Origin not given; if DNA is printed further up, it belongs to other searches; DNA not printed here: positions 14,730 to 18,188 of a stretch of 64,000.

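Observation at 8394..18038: Tandem triplet of secreted proteins fusing an HEXXH metallopeptidase domain to a clostripain-like (C11) cysteine peptidase domain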

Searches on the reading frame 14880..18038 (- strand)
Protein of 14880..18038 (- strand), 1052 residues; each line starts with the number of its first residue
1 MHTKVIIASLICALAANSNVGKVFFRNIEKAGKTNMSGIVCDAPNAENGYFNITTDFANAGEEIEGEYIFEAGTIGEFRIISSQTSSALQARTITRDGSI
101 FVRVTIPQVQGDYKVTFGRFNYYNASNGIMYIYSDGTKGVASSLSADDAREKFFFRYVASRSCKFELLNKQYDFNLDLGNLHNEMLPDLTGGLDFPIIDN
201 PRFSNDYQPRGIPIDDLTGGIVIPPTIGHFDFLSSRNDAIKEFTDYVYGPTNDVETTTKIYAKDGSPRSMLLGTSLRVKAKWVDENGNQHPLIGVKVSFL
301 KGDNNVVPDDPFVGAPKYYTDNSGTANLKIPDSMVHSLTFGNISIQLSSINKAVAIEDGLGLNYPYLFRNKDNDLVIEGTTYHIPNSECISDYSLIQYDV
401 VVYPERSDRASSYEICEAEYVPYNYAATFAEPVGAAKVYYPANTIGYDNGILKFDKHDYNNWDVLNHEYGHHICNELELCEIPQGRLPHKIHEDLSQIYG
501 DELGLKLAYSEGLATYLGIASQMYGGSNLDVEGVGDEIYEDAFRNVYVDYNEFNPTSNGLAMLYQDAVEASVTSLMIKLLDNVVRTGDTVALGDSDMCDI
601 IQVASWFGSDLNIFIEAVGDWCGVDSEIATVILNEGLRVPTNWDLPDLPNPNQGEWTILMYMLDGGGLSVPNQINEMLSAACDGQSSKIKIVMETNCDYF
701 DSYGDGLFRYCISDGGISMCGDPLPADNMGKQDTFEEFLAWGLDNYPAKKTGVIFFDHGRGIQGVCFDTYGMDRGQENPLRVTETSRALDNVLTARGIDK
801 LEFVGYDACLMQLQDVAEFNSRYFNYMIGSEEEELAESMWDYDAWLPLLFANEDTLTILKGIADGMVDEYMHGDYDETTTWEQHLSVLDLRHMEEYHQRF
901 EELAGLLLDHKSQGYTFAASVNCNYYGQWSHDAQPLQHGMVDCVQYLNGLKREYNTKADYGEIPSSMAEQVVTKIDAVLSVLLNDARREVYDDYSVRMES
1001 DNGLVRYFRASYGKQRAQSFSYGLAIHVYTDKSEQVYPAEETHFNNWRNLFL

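Call 3: search_protein_families(library=pfam, proteins=[window:14880-18038:-], max_evalue=1)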
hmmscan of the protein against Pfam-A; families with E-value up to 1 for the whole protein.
window:14880-18038:- (1052 aa): 3 families
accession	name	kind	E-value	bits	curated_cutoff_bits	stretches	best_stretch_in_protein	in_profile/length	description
PF03415.19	Peptidase_C11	-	8.9e-24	85.1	25.8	1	715-1032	52-328/359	Clostripain family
PF23830.1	DUF7200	-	0.015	16.1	27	1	860-903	11-58/89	Domain of unknown function (DUF7200)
PF16286.10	DUF4932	-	0.026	14.3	28.7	1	424-495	178-248/332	Domain of unknown function (DUF4932)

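Call 4: search_protein_families(library=ncbifam, proteins=[window:14880-18038:-], max_evalue=1)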
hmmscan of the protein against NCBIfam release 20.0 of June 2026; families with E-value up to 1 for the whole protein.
window:14880-18038:- (1052 aa): 3 families
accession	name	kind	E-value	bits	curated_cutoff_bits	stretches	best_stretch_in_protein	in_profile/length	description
TIGR02806.2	clostrip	equivalog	0.0099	14.7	550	1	728-817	92-185/472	clostripain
NF000329.2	bla_B2_CphA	exception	0.069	12.8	500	1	104-180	29-103/253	CphA family subclass B2 metallo-beta-lactamase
NF052536.2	CoM_syn_XcbD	exception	0.25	10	600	1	943-1032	29-113/443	3-sulfopropionylcysteine synthase XcbD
